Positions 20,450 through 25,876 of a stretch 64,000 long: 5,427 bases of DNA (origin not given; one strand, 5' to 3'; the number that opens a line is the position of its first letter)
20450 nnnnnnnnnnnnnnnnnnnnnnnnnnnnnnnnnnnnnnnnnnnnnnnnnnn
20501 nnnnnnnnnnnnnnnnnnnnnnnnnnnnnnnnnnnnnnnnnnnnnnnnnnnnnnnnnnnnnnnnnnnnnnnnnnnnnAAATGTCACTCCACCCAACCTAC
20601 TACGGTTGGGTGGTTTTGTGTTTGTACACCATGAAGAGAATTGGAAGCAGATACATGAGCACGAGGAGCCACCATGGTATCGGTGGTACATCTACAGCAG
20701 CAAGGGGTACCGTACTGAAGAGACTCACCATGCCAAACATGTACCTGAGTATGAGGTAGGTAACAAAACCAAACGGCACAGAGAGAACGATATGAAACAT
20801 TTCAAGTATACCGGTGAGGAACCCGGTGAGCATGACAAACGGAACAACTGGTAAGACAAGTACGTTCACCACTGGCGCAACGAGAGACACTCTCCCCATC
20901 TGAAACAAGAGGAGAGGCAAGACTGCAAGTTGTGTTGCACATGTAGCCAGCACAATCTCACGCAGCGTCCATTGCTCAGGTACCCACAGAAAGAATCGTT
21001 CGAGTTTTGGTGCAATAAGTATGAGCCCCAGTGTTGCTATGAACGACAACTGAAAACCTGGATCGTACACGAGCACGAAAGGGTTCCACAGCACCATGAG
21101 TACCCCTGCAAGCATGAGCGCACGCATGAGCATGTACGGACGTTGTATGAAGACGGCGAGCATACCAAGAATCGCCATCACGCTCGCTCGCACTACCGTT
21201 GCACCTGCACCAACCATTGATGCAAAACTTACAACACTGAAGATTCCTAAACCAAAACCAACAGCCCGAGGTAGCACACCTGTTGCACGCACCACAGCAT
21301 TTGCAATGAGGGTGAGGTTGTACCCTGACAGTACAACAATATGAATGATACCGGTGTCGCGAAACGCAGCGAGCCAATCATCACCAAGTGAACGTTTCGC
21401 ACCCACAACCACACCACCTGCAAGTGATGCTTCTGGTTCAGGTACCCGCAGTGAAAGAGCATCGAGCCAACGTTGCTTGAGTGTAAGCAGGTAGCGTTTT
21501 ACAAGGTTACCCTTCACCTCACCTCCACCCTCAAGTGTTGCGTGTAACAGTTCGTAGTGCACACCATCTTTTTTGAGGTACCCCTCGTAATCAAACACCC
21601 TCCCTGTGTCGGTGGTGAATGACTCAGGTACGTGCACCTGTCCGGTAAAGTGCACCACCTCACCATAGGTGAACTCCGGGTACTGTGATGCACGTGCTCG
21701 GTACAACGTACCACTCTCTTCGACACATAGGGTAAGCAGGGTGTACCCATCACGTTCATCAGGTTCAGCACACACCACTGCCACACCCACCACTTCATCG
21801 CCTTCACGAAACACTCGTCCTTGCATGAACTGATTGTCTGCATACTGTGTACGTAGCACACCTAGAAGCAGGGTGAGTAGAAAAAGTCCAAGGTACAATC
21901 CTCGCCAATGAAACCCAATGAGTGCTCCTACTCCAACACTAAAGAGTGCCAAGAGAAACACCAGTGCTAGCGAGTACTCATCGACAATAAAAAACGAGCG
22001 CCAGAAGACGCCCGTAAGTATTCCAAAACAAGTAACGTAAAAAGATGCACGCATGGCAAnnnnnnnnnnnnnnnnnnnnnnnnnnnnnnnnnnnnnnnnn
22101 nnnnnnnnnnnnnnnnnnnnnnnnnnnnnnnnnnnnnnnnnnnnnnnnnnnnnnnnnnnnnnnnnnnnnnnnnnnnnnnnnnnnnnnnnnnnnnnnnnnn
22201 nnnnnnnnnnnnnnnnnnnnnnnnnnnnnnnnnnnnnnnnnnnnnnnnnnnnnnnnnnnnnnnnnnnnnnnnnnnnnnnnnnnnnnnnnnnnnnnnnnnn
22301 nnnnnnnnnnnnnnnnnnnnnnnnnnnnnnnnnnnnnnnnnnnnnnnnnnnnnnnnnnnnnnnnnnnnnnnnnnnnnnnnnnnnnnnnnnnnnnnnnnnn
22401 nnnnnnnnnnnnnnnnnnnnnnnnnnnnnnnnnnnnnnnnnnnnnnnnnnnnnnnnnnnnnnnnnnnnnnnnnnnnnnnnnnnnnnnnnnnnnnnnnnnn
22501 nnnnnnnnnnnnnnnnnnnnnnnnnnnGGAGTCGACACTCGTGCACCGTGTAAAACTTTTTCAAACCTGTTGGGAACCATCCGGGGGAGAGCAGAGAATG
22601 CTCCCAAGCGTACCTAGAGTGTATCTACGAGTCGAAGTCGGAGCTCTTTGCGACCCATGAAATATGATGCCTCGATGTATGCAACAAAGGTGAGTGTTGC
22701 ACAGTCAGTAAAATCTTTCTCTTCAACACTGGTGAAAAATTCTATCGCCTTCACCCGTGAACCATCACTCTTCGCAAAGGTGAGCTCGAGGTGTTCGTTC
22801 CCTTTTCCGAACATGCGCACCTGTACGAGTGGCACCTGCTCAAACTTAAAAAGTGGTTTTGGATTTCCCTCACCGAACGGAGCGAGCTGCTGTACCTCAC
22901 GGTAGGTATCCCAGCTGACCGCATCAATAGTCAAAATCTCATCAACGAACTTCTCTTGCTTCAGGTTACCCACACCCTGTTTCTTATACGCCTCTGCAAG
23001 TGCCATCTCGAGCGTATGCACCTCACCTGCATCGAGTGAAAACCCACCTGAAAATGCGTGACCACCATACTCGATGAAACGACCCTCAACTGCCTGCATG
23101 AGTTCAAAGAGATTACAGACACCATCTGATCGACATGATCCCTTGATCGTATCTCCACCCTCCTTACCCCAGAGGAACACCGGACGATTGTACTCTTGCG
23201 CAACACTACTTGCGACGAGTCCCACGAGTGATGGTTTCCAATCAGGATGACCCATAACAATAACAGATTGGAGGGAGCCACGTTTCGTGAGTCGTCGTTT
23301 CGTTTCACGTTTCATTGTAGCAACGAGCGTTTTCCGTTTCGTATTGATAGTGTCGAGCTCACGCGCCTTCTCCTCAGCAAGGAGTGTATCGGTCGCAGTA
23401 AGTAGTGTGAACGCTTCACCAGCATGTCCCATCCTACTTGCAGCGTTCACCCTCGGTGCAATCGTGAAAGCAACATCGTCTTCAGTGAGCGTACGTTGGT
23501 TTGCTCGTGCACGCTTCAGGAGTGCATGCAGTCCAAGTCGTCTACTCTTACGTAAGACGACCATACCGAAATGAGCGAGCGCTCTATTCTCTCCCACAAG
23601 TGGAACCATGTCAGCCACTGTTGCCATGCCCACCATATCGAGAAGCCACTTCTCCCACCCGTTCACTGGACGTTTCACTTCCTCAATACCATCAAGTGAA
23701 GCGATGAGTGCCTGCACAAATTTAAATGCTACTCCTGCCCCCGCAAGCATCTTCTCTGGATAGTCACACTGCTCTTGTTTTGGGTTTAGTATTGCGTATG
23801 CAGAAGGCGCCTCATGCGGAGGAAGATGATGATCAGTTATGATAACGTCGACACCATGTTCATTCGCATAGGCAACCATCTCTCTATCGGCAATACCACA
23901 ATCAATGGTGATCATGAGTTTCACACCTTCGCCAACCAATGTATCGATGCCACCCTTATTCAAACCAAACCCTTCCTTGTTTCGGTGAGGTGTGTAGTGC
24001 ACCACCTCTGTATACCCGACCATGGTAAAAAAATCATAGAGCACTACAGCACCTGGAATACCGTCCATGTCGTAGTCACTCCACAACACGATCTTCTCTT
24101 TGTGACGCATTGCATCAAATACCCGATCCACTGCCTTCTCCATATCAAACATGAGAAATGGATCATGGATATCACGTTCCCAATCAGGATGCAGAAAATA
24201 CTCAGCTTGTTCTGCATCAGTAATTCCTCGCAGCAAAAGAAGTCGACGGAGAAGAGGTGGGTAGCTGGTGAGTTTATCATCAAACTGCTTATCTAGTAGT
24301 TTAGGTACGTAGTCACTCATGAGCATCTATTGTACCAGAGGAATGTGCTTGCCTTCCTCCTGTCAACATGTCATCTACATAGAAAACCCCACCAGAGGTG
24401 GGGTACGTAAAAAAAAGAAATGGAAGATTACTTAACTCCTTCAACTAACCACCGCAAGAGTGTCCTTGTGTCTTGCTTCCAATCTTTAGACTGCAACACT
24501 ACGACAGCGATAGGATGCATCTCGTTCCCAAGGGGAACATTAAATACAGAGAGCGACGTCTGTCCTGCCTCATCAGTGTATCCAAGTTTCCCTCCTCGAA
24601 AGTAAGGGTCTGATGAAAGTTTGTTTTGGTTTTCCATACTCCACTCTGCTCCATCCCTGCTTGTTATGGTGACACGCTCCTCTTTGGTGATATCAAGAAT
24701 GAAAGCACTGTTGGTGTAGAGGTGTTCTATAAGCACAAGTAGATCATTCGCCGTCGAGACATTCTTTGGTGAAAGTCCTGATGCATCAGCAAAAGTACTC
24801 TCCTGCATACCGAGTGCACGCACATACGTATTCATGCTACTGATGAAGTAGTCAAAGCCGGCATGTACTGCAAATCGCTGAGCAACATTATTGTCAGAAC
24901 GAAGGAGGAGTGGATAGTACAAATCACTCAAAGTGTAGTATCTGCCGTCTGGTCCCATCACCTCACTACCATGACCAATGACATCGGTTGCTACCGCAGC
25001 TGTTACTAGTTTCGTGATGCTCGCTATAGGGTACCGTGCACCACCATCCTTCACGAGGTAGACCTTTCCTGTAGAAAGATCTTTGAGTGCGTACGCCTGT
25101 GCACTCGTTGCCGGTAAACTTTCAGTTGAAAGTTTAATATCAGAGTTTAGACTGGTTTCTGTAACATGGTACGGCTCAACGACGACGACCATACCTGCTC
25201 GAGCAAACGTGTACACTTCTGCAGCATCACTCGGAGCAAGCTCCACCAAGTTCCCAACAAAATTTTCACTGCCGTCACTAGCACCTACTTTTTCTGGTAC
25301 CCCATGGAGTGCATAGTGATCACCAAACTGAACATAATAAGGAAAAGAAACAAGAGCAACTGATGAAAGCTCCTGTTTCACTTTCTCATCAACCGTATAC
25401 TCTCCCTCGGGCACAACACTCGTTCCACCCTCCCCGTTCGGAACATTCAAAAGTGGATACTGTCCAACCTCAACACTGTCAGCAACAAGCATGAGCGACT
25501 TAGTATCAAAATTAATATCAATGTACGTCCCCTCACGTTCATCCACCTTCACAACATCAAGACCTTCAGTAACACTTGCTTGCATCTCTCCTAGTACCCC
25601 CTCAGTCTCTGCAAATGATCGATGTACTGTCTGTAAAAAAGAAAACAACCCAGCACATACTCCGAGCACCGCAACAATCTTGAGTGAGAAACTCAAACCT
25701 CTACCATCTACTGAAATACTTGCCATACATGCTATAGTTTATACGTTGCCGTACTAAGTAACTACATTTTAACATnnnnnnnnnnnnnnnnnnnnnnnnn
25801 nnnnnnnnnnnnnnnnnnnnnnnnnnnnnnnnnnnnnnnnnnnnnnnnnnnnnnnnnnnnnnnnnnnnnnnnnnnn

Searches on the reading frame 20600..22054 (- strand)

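Call 91: search_protein_families(library=pfam, proteins=[window:20600-22054:-], max_evalue=0.00001)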
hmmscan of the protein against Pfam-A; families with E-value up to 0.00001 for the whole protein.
window:20600-22054:- (484 aa): 2 families
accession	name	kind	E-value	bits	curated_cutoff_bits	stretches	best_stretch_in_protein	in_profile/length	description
PF03772.21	Competence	-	1e-47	163.2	23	1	216-480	2-269/270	Competence protein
PF13567.11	DUF4131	-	7e-09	36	31.6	1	28-168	4-156/165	Domain of unknown function (DUF4131)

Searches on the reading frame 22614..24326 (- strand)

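Call 38: search_protein_families(library=pfam, proteins=[window:22614-24326:-], max_evalue=0.001)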
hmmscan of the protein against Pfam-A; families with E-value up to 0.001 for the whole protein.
window:22614-24326:- (570 aa): 3 families
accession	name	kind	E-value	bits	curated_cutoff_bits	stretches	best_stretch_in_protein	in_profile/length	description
PF01368.27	DHH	-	2e-22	80.2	28.1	1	78-210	1-104/125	DHH family, N-terminal domain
PF17768.7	RecJ_OB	-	7.3e-22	77.9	27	1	461-568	1-107/107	RecJ OB domain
PF02272.25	DHHA1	-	4.6e-09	37.1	25.9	1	354-438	3-91/102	DHHA1 domain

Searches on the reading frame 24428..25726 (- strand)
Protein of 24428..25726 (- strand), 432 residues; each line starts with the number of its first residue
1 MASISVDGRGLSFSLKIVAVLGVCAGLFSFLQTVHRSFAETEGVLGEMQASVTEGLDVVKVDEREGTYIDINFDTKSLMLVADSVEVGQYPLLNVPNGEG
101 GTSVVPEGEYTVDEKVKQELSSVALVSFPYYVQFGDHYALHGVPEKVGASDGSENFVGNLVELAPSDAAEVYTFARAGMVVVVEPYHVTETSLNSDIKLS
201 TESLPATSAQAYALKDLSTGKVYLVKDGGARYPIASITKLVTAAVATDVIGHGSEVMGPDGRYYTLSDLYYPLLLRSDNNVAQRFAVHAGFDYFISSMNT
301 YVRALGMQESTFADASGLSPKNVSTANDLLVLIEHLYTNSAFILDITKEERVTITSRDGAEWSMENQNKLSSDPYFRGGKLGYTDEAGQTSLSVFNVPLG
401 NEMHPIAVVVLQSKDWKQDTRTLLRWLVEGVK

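Call 38: search_protein_families(library=pfam, proteins=[window:24428-25726:-], max_evalue=0.001)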
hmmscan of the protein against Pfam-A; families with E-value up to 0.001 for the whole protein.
window:24428-25726:- (432 aa): 4 families
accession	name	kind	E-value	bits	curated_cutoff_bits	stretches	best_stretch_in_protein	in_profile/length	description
PF00768.25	Peptidase_S11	-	4.9e-29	101.9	27.6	2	255-391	81-219/239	D-alanyl-D-alanine carboxypeptidase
PF13354.11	Beta-lactamase2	-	1.5e-07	31.4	22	1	253-341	60-151/214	Beta-lactamase enzyme family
PF02113.21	Peptidase_S13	-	0.00015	21.1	22.8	0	203-252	11-61/444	D-Ala-D-Ala carboxypeptidase 3 (S13) family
PF03734.19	YkuD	-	0.00045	21.3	23.4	0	67-183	2-146/146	L,D-transpeptidase catalytic domain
